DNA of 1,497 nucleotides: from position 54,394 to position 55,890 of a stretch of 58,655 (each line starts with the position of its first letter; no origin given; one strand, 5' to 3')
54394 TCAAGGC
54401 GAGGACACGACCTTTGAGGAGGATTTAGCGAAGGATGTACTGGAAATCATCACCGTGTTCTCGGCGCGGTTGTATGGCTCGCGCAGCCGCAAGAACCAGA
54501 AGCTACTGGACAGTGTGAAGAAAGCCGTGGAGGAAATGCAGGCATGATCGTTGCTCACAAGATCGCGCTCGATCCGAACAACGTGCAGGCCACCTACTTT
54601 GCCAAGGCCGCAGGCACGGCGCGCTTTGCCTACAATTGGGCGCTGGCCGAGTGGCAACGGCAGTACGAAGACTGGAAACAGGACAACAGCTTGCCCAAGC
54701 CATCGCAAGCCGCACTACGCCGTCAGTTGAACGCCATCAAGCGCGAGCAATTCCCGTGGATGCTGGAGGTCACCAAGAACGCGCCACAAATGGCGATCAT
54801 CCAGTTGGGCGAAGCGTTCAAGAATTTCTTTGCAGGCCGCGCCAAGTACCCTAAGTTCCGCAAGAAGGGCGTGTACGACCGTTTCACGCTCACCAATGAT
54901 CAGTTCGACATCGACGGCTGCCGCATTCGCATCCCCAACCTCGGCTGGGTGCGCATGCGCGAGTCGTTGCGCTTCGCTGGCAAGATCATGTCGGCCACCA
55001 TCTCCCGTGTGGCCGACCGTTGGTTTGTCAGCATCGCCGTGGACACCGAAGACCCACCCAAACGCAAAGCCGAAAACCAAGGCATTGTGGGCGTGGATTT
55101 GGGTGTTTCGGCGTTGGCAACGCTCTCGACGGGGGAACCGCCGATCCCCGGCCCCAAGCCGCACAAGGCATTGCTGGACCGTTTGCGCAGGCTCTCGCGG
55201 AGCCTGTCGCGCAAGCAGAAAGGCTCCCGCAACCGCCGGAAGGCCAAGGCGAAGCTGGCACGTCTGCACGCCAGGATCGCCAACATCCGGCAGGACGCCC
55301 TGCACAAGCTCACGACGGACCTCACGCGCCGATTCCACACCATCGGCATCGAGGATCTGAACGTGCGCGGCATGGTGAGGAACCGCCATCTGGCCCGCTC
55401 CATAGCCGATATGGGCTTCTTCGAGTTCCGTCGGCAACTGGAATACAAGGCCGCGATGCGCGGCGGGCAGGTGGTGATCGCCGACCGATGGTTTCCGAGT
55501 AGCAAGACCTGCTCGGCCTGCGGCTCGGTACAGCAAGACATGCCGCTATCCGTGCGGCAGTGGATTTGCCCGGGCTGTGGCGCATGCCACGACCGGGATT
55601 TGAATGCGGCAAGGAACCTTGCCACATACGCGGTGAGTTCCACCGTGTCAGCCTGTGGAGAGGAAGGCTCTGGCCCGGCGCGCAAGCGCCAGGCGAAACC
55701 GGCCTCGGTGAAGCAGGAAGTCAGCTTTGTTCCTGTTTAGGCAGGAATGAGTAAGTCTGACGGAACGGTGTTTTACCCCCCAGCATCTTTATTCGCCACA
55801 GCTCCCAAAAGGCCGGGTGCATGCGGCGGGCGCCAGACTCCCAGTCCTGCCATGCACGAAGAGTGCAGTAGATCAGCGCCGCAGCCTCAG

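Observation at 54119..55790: IS607-like remnant: intact TnpB nuclease next to a decapitated transposase, wedged between two phage genes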

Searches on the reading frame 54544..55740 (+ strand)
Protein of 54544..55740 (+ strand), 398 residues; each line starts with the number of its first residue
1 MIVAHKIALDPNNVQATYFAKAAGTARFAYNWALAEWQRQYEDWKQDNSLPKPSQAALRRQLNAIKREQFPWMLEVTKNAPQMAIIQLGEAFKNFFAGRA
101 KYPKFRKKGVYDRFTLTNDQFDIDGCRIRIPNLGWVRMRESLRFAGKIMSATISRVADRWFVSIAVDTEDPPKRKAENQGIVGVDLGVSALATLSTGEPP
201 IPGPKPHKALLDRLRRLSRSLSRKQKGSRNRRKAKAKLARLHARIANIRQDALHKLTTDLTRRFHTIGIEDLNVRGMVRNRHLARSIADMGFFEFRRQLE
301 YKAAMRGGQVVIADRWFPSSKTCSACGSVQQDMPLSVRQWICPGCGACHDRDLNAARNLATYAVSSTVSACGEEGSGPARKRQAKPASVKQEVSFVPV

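Call 4: search_protein_families(library=pfam, proteins=[window:54544-55737:+], max_evalue=0.01)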
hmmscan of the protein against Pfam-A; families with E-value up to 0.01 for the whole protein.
window:54544-55737:+ (398 aa): 3 families
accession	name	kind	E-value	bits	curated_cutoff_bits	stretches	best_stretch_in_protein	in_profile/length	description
PF01385.25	OrfB_IS605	-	5.4e-31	107.7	30.5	1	164-280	2-119/120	Probable transposase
PF07282.18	Cas12f1-like_TNB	-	8.7e-24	83.9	26.3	1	292-359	1-60/60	Cas12f1-like, TNB domain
PF12323.14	HTH_OrfB_IS605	-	6.8e-14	51.5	21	1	1-42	1-43/47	Helix-turn-helix domain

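Call 9: find_related_loci(query=window:54544-55737:+, collection=genome_contigs, flank=3000)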
Query window:54544-55737:+ (398 aa) in genome_contigs; peptide patterns used: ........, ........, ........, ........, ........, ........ (x = any residue, [..] = any of these).
375 stretches matched a pattern; 289 encode a relative of the query (tblastn E <= 1e-3); the best 80 are kept; 80 distinct loci.
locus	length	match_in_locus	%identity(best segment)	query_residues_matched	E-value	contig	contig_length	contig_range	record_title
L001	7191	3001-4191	86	1-398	0e+0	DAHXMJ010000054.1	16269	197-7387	MAG TPA_asm: Acidithiobacillus sp. isolate clean1615 k141_628718, whole genome shotgun sequence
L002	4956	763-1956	90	1-398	0e+0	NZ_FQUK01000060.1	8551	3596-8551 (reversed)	Thermomonas hydrothermalis strain DSM 14834, whole genome shotgun sequence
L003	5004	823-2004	89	1-394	0e+0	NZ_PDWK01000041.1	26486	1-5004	Pseudoxanthomonas taiwanensis strain DSM 22914 NODE_41_length_26486_cov_13.4825, whole genome shotgun sequence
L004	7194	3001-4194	87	1-398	0e+0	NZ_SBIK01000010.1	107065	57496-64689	Tepidiphilus succinatimandens strain DSM 15512 Scaffold10, whole genome shotgun sequence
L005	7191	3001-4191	84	1-398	0e+0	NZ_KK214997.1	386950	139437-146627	Ectothiorhodospira haloalkaliphila ATCC 51935 EcthaDRAFT_EHB.3, whole genome shotgun sequence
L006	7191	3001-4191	84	1-398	0e+0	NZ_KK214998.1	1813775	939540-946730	Ectothiorhodospira haloalkaliphila ATCC 51935 EcthaDRAFT_EHB.4, whole genome shotgun sequence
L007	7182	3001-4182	83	1-394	0e+0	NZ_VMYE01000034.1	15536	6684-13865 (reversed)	Extensimonas perlucida strain HX2-24 Scaffold34, whole genome shotgun sequence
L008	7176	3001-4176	84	1-392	0e+0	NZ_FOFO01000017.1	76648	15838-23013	Ectothiorhodospira magna strain B7-7, whole genome shotgun sequence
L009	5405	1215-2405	86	1-398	0e+0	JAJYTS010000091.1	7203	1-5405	MAG: Bacillota bacterium isolate DX2.bin28 NODE_8323_length_7203_cov_1.691775, whole genome shotgun sequence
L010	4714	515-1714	83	1-398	0e+0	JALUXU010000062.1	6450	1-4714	MAG: Acidihalobacter sp. isolate 131-447_metabat2_scaf2bin.031 131-447_scaffold_7175_c1, whole genome shotgun sequence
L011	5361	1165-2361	80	1-398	0e+0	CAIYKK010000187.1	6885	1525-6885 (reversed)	MAG: uncultured Burkholderiales bacterium isolate Day6-2_bin-174 genome assembly, contig: bin-174:187/751, whole genome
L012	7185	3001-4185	80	1-395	0e+0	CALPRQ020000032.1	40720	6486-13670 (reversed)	MAG: Chitinophaga pinensis isolate HRS-ES2-bin-188 genome assembly, contig: HRSG-E12-C299, whole genome shotgun sequence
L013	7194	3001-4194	80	1-398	0e+0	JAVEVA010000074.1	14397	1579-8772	MAG: Thauera sp. isolate BF4_105 NODE_13158_length_14397_cov_11.731324_Biofilm4, whole genome shotgun sequence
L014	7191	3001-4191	82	1-396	0e+0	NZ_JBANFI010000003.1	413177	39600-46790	Marinospirillum sp. MEB164 3, whole genome shotgun sequence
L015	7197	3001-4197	82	1-398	0e+0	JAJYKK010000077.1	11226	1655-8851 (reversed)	MAG: Proteobacteria bacterium isolate DBS2-1.bin34 NODE_11066_length_11226_cov_1.886656, whole genome shotgun sequence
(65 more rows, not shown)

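Call 10: find_related_loci(query=window:54544-55737:+, collection=viral_contigs, flank=5000)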
Query window:54544-55737:+ (398 aa) in viral_contigs; peptide patterns used: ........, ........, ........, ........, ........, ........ (x = any residue, [..] = any of these).
24 stretches matched a pattern; 17 encode a relative of the query (tblastn E <= 1e-3); 17 distinct loci.
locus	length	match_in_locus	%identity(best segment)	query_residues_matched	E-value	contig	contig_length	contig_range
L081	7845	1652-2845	90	1-398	0e+0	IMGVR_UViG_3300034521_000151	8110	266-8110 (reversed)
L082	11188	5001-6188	89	1-397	0e+0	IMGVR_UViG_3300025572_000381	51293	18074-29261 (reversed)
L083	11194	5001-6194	82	1-398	0e+0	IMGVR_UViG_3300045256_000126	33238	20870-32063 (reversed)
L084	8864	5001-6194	90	1-398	0e+0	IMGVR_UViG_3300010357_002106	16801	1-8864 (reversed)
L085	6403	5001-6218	77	1-397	0e+0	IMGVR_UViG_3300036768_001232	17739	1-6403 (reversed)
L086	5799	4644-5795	85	1-383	0e+0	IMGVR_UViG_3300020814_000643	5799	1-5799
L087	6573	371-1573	79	1-397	0e+0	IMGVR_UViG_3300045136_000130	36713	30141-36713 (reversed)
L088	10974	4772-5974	75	1-398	0e+0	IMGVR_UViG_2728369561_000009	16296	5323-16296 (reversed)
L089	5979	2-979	88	73-398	0e+0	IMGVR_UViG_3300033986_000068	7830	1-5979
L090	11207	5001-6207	69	1-395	4e-169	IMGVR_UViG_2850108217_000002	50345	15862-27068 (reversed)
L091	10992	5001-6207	69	1-395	4e-169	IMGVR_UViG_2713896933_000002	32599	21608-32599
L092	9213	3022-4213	75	1-398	3e-166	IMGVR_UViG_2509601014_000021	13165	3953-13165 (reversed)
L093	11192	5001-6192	75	1-398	3e-166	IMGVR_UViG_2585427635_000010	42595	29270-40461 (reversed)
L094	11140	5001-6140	58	1-385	8e-146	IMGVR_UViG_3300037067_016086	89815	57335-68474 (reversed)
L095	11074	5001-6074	44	2-359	2e-90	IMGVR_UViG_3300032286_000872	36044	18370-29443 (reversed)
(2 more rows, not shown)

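Call 36: search_solved_structures(query=window:54544-55737:+, max_evalue=0.001, show_alignments=2)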
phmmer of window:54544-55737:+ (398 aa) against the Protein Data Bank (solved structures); distinct sequences matched with E-value up to 0.001: 19.
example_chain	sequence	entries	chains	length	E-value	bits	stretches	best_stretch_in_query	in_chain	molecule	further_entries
9yyg_A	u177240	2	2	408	4.7e-75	256.1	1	7-364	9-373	AI-designed RNA-guided nuclease | AI-generated RNA-guided nuclease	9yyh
8bf8_A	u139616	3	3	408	5e-68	233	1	6-364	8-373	RNA-guided DNA endonuclease TnpB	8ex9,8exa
8h1j_A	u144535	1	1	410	5e-68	233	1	6-364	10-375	RNA-guided DNA endonuclease TnpB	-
8iaz_A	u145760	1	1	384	1.3e-54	188.8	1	4-360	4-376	Transposase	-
9j09_A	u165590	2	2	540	4.3e-41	144.3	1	144-361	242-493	Transposase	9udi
9jfo_A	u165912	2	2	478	3.3e-24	88.7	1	233-363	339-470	LaTranC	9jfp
9jfq_A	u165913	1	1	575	3.4e-24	88.7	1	233-364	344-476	LaTranC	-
9b0l_P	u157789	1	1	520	8.3e-14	54.5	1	223-360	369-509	TnpB-like protein L79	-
8j1j_A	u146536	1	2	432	8.3e-13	51.2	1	158-364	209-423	Transposase IS605 OrfB C-terminal domain-containing protein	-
8j12_A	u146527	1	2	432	6.4e-12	48.3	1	158-364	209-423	Transposase IS605 OrfB C-terminal domain-containing protein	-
8j3r_A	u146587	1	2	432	1.8e-11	46.8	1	157-364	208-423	Transposase IS605 OrfB C-terminal domain-containing protein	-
7wju_A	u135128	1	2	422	7.8e-11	44.7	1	158-364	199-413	OrfB_Zn_ribbon domain-containing protein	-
8dzj_A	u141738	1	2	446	9.1e-11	44.5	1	158-364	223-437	OrfB_Zn_ribbon domain-containing protein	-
8hr5_A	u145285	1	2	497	1.1e-10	44.2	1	208-361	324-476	Transposase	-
23vu_A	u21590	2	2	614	2.6e-10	43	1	244-365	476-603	UnCas12m4a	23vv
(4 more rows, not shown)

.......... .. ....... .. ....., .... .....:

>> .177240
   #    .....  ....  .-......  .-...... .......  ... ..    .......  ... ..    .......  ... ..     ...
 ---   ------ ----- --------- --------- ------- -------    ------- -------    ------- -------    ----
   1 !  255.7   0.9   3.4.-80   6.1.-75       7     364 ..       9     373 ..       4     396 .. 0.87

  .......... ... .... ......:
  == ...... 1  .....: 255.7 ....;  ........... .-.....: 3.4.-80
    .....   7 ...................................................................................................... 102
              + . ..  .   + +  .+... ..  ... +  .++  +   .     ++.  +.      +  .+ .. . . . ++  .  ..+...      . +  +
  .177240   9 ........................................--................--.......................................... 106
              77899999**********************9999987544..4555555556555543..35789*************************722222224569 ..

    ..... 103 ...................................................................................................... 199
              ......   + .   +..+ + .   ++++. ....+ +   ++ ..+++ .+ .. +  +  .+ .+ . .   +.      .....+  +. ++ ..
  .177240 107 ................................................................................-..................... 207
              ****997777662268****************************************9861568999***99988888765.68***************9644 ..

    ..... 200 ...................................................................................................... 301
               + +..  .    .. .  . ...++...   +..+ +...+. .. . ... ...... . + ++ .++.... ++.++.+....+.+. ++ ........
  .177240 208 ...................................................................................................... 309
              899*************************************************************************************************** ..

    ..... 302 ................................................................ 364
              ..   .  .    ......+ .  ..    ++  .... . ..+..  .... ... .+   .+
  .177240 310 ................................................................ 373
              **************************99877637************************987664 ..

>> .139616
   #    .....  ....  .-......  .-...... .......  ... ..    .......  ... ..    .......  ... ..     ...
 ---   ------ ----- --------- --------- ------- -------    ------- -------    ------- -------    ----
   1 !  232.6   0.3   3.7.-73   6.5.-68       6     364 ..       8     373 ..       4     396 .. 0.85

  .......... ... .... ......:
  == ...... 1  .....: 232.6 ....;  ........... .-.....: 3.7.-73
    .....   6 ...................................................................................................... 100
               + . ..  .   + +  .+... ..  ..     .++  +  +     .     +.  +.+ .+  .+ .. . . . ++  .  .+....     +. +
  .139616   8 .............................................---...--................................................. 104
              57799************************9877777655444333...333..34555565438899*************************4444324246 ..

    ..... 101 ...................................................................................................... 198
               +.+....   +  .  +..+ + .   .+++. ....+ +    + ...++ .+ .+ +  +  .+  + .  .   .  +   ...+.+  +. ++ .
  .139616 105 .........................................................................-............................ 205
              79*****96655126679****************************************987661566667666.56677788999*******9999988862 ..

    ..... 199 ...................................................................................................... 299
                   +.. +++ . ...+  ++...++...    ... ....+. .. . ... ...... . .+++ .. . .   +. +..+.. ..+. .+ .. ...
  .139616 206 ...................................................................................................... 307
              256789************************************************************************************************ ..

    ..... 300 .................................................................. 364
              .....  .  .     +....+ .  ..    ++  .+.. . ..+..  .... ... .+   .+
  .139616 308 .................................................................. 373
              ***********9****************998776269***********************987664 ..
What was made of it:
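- Closest known: ISDra2 TnpB. Same: Alignment over residues 6-364, E = 5e-68, with the catalytic D/E/D and both CxxC pairs conserved (call 36).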

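Call 37: find_encoding_contigs(protein=window:54544-55740:+, flank=4000, max_places=10)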
Protein window:54544-55740:+ (398 aa): no gene with exactly this product is on record in the collection.
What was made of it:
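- Tried and rejected: The exact TnpB protein is not on record in the assembly index (call 37).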

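Call 39: find_homologous_proteins(query=window:54544-55737:+, max_evalue=1e-50)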
Query window:54544-55737:+ (398 aa): 7901 proteins with E <= 1e-50 among 8000 candidates; the best 120 are listed.
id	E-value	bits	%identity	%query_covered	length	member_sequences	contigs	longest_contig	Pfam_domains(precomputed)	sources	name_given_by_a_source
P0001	1.2e-268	908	100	100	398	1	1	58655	PF12323.15,PF01385.26,PF07282.19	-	-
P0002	1.1e-259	879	97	100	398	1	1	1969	PF12323.15,PF01385.26,PF07282.19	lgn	-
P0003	2.1e-259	878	97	100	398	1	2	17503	PF12323.15,PF01385.26,PF07282.19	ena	-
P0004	3.2e-259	877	97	100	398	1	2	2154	PF12323.15,PF01385.26,PF07282.19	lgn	-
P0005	1.8e-247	839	93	99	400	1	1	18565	PF12323.15,PF01385.26,PF07282.19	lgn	-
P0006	8.1e-245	830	92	100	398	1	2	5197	PF12323.15,PF01385.26,PF07282.19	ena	-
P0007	3.4e-243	824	92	100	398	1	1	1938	PF12323.15,PF01385.26,PF07282.19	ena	-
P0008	5.0e-241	817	91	100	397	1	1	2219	PF12323.15,PF01385.26,PF07282.19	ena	-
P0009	1.4e-240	816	89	100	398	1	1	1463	PF12323.15,PF01385.26,PF07282.19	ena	-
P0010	2.1e-239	812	90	100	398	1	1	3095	PF12323.15,PF01385.26,PF07282.19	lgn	-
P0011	3.6e-238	808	90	99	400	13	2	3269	PF12323.15,PF01385.26,PF07282.19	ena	-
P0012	1.6e-237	806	88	100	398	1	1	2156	PF12323.15,PF01385.26,PF07282.19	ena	-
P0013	9.6e-237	803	88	100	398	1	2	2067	PF12323.15,PF01385.26,PF07282.19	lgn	-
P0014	1.4e-236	803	87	100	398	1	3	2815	PF12323.15,PF01385.26,PF07282.19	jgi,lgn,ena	jgi:putative transposase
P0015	4.2e-236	801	89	100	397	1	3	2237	PF12323.15,PF01385.26,PF07282.19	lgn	-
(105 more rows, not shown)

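Call 41: find_encoding_contigs(protein=P0003, flank=5000, max_places=4)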
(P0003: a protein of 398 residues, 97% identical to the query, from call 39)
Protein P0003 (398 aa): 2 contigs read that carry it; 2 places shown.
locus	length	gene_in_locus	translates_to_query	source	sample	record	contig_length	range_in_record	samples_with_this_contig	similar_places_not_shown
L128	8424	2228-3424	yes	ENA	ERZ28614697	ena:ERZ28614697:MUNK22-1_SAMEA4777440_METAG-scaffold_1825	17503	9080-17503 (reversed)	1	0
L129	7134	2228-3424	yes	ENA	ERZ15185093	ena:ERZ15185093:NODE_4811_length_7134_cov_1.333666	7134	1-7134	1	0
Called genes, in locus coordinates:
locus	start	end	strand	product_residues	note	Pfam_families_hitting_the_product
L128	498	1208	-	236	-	-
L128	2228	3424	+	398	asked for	PF12323:HTH_OrfB_IS605, PF01385:OrfB_IS605, PF07282:Cas12f1-like_TNB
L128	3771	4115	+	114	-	-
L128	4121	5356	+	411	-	-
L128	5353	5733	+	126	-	-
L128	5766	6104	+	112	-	-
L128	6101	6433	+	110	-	-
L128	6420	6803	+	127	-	PF08291:Peptidase_M15_3, PF05951:Peptidase_M15_2 (weak)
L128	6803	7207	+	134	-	-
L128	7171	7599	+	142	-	PF23140:Gp80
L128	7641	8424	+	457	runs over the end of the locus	-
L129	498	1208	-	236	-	-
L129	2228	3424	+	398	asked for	PF12323:HTH_OrfB_IS605, PF01385:OrfB_IS605, PF07282:Cas12f1-like_TNB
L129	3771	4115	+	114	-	-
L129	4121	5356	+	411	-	-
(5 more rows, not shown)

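Call 42: find_encoding_contigs(protein=P0004, flank=3000, max_places=4)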
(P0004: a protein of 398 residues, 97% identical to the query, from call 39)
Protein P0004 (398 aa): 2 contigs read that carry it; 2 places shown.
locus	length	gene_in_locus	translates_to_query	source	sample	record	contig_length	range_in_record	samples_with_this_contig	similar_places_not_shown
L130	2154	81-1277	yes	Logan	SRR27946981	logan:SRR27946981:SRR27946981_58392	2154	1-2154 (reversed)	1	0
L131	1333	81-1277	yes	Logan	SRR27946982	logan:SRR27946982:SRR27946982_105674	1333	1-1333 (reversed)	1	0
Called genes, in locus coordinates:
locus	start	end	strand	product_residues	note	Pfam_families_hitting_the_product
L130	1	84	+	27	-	?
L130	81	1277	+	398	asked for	PF12323:HTH_OrfB_IS605, PF01385:OrfB_IS605, PF07282:Cas12f1-like_TNB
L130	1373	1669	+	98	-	PF13560:HTH_31 (weak)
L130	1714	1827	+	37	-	-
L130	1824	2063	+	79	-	-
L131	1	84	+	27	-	?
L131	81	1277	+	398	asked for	PF12323:HTH_OrfB_IS605, PF01385:OrfB_IS605, PF07282:Cas12f1-like_TNB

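Call 68: search_protein_families(library=ncbifam, proteins=[L004:2372-3001:+, window:54544-55737:+], max_evalue=0.001)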
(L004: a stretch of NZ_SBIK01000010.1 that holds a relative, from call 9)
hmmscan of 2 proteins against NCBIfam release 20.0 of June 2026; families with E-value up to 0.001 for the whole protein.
L004:2372-3001:+ (210 aa): 12 families
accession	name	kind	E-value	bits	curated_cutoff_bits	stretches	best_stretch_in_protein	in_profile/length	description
NF033518.0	transpos_IS607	equivalog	6e-66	221.6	110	1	10-195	2-187/187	IS607 family transposase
NF041201.1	recomb_XisF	equivalog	1.6e-14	53.7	375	1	65-205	2-143/465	fdxN element excision recombinase XisF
NF049883.1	resolv_YneB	equivalog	8.9e-12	44.9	175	1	63-207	1-145/211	YneB family resolvase-like protein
NF047375.1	HeatShock_HspR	equivalog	5.3e-07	29.5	105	1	7-59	5-59/92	heat shock protein transcriptional repressor HspR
NF033787.1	HTH_BldC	subfamily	1.2e-06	28.2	77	1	9-45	6-41/49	BldC family transcriptional regulator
NF047343.1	SCCmet_CcrB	equivalog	1.1e-05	24.3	900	1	63-183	8-133/542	cassette chromosome recombinase CcrB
NF047344.1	SCCmet_CcrA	equivalog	8.4e-05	21.9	700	1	62-180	2-119/442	cassette chromosome recombinase CcrA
NF007069.0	PRK09514.1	equivalog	0.00057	19.9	143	0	8-62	4-58/141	Zn(2+)-responsive transcriptional regulator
NF041849.1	trans_regNmlR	equivalog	0.00071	19.6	175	0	8-77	3-76/117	stress response transcriptional regulator NmlR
TIGR01764.1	excise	domain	0.00072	19.9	28.8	0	8-43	4-37/49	excisionase family DNA-binding protein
TIGR02043.1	ZntR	equivalog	0.0008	19.6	167.95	0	8-62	4-58/131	Zn(2+)-responsive transcriptional regulator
TIGR02044.1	CueR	equivalog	0.00095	19.2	147.4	0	8-61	3-56/127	Cu(I)-responsive transcriptional regulator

window:54544-55737:+ (398 aa): 6 families
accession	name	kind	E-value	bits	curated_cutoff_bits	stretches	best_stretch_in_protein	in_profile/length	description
NF040570.1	guided_TnpB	subfamily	2e-104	350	100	1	6-360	2-387/389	RNA-guided endonuclease TnpB family protein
NF038281.1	IS200_TnpB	exception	9.5e-101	337.5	425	1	4-362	3-358/360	IS200/IS605 family element RNA-guided endonuclease TnpB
NF038280.1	IS607_TnpB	exception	5.7e-97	325.4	350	1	2-387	3-419/431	IS607 family element RNA-guided endonuclease TnpB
NF038192.1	V_cas_c2c8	exception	7.7e-24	84.6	350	1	48-279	120-384/457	type V CRISPR-associated protein C2c8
NF049972.1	CRISPR_Cas12f2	exception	7e-13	48.2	450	1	171-362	318-518/524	type V CRISPR-associated effector Cas12f2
TIGR01766.2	TIGR01766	domain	3.4e-10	40.3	32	1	247-319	3-82/82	IS200/IS605 family accessory protein TnpB-related protein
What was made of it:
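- On TnpB / OMEGA RNA-guided nuclease: NF040570 guided_TnpB, 350 bits against a cut-off of 100 (call 68).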
